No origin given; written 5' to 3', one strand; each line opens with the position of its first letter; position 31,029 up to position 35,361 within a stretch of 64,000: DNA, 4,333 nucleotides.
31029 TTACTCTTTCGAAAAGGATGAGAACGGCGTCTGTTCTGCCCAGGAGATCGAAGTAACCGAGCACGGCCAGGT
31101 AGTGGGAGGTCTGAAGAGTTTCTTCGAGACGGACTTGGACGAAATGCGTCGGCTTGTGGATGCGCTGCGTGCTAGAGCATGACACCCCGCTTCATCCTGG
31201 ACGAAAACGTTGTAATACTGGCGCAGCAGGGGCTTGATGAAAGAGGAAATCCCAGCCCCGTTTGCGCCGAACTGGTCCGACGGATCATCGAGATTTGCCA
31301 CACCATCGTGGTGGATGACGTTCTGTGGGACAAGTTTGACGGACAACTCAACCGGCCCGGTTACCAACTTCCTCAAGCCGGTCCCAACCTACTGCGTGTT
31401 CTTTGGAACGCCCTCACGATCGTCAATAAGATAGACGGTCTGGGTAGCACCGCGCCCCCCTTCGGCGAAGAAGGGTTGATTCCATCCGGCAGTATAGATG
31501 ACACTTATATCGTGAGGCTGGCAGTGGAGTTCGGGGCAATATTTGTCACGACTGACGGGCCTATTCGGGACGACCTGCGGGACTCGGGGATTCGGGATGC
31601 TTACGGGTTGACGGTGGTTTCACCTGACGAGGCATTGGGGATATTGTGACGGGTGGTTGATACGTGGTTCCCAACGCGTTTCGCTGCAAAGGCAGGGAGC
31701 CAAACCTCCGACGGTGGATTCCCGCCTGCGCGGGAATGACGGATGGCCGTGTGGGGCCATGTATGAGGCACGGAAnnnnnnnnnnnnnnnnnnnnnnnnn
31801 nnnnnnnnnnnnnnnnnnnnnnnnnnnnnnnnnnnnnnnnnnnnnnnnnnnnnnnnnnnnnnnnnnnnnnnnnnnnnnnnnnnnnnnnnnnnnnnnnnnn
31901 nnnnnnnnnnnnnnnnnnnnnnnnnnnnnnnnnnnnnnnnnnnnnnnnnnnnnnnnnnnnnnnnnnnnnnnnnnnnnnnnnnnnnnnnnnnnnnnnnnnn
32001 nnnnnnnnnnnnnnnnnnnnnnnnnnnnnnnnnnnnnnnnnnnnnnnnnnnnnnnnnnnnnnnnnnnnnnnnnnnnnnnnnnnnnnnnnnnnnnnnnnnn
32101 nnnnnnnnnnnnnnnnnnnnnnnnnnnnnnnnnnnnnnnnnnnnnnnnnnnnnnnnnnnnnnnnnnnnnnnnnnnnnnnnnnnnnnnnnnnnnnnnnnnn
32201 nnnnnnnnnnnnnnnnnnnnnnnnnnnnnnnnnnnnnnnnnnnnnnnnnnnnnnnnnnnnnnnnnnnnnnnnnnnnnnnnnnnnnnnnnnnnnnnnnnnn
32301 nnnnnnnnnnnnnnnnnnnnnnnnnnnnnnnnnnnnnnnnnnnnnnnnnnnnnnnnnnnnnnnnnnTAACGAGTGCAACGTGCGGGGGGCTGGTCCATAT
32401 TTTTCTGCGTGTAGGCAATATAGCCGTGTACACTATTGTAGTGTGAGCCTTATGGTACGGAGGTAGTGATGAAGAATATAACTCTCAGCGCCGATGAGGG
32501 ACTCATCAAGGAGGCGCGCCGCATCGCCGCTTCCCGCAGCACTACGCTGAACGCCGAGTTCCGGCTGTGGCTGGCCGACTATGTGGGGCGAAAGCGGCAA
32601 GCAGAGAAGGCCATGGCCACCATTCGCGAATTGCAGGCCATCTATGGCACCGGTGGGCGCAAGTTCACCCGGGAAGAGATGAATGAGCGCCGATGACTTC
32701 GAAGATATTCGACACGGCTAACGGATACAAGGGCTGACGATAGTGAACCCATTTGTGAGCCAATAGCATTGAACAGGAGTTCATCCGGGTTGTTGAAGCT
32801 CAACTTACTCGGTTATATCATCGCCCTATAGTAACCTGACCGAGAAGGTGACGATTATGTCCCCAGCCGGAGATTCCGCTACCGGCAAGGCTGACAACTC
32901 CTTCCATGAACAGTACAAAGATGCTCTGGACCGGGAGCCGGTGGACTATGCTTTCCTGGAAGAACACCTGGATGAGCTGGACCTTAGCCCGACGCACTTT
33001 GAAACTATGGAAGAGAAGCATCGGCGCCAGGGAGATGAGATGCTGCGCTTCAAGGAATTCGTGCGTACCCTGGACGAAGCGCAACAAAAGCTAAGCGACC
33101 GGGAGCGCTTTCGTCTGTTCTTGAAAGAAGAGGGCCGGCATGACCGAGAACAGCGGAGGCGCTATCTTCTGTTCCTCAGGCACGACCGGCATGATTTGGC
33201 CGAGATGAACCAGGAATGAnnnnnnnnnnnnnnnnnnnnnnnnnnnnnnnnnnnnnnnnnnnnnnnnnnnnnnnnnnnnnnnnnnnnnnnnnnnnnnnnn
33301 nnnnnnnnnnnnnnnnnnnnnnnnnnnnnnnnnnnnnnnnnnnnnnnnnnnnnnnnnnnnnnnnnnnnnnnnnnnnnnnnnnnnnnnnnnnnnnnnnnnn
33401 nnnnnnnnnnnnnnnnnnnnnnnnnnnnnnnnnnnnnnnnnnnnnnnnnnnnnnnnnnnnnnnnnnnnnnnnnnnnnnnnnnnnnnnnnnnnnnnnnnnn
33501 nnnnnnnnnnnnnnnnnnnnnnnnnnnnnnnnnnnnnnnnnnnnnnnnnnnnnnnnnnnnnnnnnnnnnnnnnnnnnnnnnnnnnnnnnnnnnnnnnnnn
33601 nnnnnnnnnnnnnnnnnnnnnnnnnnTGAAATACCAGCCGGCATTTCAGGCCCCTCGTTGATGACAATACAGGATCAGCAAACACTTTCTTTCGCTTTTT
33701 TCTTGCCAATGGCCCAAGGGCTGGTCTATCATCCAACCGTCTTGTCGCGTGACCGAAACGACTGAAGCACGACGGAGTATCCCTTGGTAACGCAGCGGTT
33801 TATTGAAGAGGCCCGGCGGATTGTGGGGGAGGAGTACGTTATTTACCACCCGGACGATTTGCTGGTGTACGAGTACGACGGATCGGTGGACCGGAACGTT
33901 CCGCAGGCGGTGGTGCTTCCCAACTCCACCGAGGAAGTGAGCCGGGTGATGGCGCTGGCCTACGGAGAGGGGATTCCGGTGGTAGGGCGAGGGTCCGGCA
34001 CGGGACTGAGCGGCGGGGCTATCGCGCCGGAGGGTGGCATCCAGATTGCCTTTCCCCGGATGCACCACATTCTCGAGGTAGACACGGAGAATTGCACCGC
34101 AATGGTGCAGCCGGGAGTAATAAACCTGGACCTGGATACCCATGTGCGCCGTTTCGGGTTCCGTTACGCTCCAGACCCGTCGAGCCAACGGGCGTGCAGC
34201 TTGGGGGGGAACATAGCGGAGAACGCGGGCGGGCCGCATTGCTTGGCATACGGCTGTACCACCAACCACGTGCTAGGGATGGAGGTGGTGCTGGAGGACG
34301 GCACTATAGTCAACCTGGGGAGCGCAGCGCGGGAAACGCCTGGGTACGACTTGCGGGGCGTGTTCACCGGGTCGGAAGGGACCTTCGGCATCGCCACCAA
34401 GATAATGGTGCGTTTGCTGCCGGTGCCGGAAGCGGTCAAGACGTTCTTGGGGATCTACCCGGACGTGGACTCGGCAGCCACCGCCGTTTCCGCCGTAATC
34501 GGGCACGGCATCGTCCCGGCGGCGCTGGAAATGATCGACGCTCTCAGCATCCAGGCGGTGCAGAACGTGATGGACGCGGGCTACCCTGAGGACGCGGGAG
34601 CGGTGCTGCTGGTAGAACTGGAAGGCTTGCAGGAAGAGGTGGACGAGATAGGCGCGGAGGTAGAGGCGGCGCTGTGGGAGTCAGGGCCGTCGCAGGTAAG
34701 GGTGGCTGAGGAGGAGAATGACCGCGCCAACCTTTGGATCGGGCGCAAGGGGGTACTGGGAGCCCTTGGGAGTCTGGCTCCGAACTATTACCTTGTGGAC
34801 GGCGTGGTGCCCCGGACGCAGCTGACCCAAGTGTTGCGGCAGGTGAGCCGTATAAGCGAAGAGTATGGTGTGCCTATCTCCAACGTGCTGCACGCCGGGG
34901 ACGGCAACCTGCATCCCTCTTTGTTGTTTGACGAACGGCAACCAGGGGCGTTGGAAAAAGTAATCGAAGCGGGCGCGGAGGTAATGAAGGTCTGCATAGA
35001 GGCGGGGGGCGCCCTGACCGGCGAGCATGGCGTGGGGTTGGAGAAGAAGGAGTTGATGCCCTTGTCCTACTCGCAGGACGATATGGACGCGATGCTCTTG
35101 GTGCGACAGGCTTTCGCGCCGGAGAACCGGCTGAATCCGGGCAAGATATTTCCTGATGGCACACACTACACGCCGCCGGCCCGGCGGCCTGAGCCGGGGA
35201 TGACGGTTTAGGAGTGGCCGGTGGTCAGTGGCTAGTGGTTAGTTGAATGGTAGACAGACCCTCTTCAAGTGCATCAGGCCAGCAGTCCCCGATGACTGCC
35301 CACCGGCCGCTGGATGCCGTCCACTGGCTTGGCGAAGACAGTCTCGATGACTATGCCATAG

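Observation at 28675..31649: Candidate defence module: PD-(D/E)xK protein plus ABC-type ATPase translationally coupled to a PIN-like protein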

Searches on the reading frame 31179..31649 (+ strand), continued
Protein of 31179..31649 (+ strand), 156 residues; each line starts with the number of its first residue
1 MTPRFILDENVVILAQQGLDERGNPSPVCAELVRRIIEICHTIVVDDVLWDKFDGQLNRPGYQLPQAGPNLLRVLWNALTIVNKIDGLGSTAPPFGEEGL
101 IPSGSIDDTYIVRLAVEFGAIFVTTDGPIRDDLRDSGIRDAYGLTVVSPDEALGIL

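Call 39: find_encoding_contigs(protein=P0447, flank=6000, max_places=2)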
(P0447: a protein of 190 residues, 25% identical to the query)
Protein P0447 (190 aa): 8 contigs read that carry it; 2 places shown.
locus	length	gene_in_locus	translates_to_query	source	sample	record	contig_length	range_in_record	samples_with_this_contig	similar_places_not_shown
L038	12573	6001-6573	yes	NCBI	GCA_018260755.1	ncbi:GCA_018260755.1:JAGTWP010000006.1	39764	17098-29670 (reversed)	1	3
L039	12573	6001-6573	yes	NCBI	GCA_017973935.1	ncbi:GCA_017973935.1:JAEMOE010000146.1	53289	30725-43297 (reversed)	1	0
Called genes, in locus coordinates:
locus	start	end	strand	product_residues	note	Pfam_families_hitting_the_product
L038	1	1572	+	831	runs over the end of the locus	PF03413:PepSY (weak), PF20773:InhA-like_MAM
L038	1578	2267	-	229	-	PF00702:Hydrolase, PF12710:HAD (weak), PF13419:HAD_2, PF13242:Hydrolase_like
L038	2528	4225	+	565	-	PF03485:Arg_tRNA_synt_N, PF00750:tRNA-synt_1d, PF05746:DALR_1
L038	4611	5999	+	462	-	PF11398:DUF2813 (faint), PF13175:AAA_15, PF13304:AAA_21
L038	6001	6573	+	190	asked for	-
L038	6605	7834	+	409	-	PF00149:Metallophos, PF12850:Metallophos_2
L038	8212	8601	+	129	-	PF21485:IF5A-like_N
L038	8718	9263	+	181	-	PF02441:Flavoprotein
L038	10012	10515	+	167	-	PF01613:Flavin_Reduct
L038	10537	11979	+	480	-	PF02163:Peptidase_M50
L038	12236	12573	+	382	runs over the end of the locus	PF06114:Peptidase_M78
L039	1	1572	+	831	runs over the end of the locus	PF03413:PepSY (weak), PF20773:InhA-like_MAM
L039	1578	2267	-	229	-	PF00702:Hydrolase, PF12710:HAD (weak), PF13419:HAD_2, PF13242:Hydrolase_like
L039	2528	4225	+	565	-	PF03485:Arg_tRNA_synt_N, PF00750:tRNA-synt_1d, PF05746:DALR_1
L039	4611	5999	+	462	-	PF11398:DUF2813 (faint), PF13175:AAA_15, PF13304:AAA_21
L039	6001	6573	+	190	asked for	-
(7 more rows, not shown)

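Call 40: find_encoding_contigs(protein=P0449, flank=6000, max_places=2)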
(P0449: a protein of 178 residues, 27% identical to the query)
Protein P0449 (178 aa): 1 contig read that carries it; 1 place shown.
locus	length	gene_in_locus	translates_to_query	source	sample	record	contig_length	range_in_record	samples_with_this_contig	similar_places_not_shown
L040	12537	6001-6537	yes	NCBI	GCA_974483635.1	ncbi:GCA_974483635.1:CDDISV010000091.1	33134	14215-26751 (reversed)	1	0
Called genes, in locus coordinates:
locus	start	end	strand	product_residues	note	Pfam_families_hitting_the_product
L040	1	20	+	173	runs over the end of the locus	PF00994:MoCF_biosynth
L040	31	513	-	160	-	PF00300:His_Phos_1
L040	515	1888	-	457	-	PF08543:Phos_pyr_kin, PF10120:ThiN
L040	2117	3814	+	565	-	PF03485:Arg_tRNA_synt_N, PF00750:tRNA-synt_1d, PF05746:DALR_1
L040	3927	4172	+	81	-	-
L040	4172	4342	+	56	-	-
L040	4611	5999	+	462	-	PF13175:AAA_15, PF13476:AAA_23 (weak), PF13304:AAA_21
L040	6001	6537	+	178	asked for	-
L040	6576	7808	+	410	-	PF00149:Metallophos, PF12850:Metallophos_2 (weak)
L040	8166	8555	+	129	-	PF21485:IF5A-like_N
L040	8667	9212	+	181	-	PF02441:Flavoprotein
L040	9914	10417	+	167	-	PF01613:Flavin_Reduct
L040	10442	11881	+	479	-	PF02163:Peptidase_M50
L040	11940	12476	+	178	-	PF03168:LEA_2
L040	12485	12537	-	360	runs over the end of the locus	PF08271:Zn_Ribbon_TF, PF00382:TFIIB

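Call 63: search_protein_families(library=padloc, alignment_id=A2, max_evalue=1)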
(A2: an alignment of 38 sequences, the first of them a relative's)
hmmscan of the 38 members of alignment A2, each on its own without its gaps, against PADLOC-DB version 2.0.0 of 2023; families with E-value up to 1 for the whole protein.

A. member 1, P0265 (160 aa): 0 families

B. families by the number of members that match (of 38 scanned): 4 families
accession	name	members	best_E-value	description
PDLC04421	PDC-M11A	7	1.1e-06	-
PDLC00665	Effector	1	0.014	1TM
PDLC02981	AriAB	1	0.053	-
PDLC00520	JetD1|JetD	1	0.055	DUF2220; DUF3322; DUF2399 domain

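Call 65: search_protein_families(library=padloc, alignment_id=A1, max_evalue=10)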
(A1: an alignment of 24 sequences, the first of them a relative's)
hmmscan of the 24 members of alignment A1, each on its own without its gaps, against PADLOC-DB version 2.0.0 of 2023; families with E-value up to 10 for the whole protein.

A. member 1, P0001 (156 aa): 0 families

B. families by the number of members that match (of 24 scanned): 6 families
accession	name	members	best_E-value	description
PDLC04421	PDC-M11A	8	0.0022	-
PDLC04147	HEC-03A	3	0.0031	-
PDLC05063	PDC-S67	3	0.0073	-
PDLC00903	JAB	3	0.031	JAB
PDLC02520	PglX|PglXI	2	0.0013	PglX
PDLC00657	ZorG3|ZorG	1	0.047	DUF3348 domain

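Call 69: search_protein_families(library=padloc, proteins=[L033:5847-6530:+, L036:3658-4330:+], max_evalue=1)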
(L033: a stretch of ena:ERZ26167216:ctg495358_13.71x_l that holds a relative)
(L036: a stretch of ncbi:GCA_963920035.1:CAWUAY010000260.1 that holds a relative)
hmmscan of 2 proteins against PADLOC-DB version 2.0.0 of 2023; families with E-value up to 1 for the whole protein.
L033:5847-6530:+ (228 aa): 0 families

L036:3658-4330:+ (224 aa): 0 families

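Call 71: find_related_loci(query=A1, collection=viral_contigs, flank=6000)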
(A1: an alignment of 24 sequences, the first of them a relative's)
Query A1 (156 aa) in viral_contigs; peptide patterns used: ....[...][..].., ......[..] (x = any residue, [..] = any of these).
169 stretches matched a pattern, but none encodes a relative of the query by tblastn (E <= 1e-3).

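Call 79: search_protein_families(library=padloc, proteins=[L033:7001-7468:+, L034:1974-2465:+, L036:4788-5234:+, L038:6001-6570:+, L040:6001-6534:+, L027:4651-5100:+, L025:6830-7285:+], max_evalue=1)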
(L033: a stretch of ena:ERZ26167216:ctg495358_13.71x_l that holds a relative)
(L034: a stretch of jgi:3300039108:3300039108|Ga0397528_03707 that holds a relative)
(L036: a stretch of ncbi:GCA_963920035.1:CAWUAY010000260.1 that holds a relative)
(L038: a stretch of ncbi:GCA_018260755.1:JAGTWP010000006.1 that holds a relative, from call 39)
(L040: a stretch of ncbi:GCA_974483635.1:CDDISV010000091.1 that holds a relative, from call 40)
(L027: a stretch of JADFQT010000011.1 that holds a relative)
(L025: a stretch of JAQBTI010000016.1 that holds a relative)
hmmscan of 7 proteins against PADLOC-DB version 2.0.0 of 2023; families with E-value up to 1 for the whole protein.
L033:7001-7468:+ (156 aa): 0 families

L034:1974-2465:+ (164 aa): 0 families

L036:4788-5234:+ (149 aa): 0 families

L038:6001-6570:+ (190 aa): 0 families

L040:6001-6534:+ (178 aa): 0 families

L027:4651-5100:+ (150 aa): 0 families

L025:6830-7285:+ (152 aa): 0 families

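Call 96: search_protein_families(library=pfam, proteins=[L012:7518-8648:-, L027:2174-3304:+, L005:4260-5336:+, L005:10257-11678:+, L009:4891-5592:+], max_evalue=0.001)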
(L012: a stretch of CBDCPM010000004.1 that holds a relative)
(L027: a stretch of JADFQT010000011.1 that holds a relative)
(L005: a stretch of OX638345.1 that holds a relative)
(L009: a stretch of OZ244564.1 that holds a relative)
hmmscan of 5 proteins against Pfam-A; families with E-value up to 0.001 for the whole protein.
L012:7518-8648:- (376 aa): 1 family
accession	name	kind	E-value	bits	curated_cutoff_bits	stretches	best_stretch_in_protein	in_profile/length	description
PF00296.26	Bac_luciferase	-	6.4e-40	137.9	27.9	1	45-341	23-311/314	Luciferase-like monooxygenase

L027:2174-3304:+ (376 aa): 1 family
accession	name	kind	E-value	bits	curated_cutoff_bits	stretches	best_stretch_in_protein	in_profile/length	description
PF00296.26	Bac_luciferase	-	1.2e-44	153.4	27.9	1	52-338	31-310/314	Luciferase-like monooxygenase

L005:4260-5336:+ (358 aa): 1 family
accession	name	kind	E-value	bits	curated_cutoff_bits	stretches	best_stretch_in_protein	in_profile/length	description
PF02615.19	Ldh_2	-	2.6e-107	359.2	38.8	1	18-343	4-330/333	Malate/L-lactate dehydrogenase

L005:10257-11678:+ (473 aa): 3 families
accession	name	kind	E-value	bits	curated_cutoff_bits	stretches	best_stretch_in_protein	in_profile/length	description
PF02518.31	HATPase_c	-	5.7e-29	101.2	26.4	1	346-454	2-109/111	Histidine kinase-, DNA gyrase B-, and HSP90-like ATPase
PF00512.31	HisKA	-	3.1e-10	40.4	26.9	1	237-302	2-64/66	His Kinase A (phospho-acceptor) domain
PF13185.12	GAF_2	-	2.8e-09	37.7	28.6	1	73-201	18-129/136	GAF domain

L009:4891-5592:+ (233 aa): 3 families
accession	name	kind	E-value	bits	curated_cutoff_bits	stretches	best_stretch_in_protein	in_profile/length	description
PF12697.13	Abhydrolase_6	-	2e-21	78.1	26.3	1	4-230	1-216/217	Alpha/beta hydrolase family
PF00561.26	Abhydrolase_1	-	2.6e-11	44.1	25.8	1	4-115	3-117/245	alpha/beta hydrolase fold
PF12146.15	Hydrolase_4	-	0.0007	19.4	27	1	3-100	6-107/239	Serine aminopeptidase, S33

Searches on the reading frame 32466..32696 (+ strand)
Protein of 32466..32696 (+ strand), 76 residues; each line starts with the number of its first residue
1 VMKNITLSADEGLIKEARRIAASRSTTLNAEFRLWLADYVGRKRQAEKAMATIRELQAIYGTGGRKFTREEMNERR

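Call 3: search_protein_families(library=pfam, proteins=[window:32466-32696:+], max_evalue=1)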
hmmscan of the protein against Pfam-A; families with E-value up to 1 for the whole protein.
window:32466-32696:+ (76 aa): 2 families
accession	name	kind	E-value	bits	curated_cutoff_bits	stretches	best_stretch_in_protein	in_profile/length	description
PF19891.5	DUF6364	-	0.033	15.1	27.3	1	1-61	1-54/70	Family of unknown function (DUF6364)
PF10932.13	DUF2783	-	0.17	12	25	1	12-54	16-58/59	Protein of unknown function (DUF2783)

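Call 4: search_protein_families(library=padloc, proteins=[window:32466-32696:+], max_evalue=1)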
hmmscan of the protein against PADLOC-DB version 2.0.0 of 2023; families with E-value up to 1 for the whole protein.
window:32466-32696:+ (76 aa): 0 families

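Call 5: search_protein_families(library=ncbifam, proteins=[window:32466-32696:+], max_evalue=1)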
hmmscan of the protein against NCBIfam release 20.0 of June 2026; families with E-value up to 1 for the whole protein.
window:32466-32696:+ (76 aa): 0 families

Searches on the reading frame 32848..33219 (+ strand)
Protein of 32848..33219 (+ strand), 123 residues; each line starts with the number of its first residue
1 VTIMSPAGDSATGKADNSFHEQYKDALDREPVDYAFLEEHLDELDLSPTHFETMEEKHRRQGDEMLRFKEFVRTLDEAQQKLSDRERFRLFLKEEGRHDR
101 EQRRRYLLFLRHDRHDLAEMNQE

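Call 3: search_protein_families(library=pfam, proteins=[window:32848-33219:+], max_evalue=1)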
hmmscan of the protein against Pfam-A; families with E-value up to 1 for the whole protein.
window:32848-33219:+ (123 aa): 2 families
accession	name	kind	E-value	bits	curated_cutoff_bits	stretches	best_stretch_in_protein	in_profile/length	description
PF10845.14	DUF2576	-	0.22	11.7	27.4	1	99-118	12-31/49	Protein of unknown function (DUF2576)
PF09011.16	HMG_box_2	-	0.35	12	22.4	1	52-105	16-66/72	HMG-box domain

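Call 4: search_protein_families(library=padloc, proteins=[window:32848-33219:+], max_evalue=1)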
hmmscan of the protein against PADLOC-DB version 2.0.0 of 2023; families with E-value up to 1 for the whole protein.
window:32848-33219:+ (123 aa): 0 families

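Call 5: search_protein_families(library=ncbifam, proteins=[window:32848-33219:+], max_evalue=1)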
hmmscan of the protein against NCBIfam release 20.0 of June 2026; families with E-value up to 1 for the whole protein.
window:32848-33219:+ (123 aa): 0 families

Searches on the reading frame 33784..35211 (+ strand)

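Call 92: search_protein_families(library=pfam, proteins=[window:33784-35211:+], max_evalue=0.001)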
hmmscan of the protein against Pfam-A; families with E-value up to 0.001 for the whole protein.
window:33784-35211:+ (475 aa): 2 families
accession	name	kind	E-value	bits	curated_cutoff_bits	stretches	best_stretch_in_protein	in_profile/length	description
PF02913.24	FAD-oxidase_C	-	1.2e-58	199.2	21.2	1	215-455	2-248/248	FAD linked oxidases, C-terminal domain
PF01565.28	FAD_binding_4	-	1.9e-38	131.8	26.4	1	40-178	1-138/139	FAD binding domain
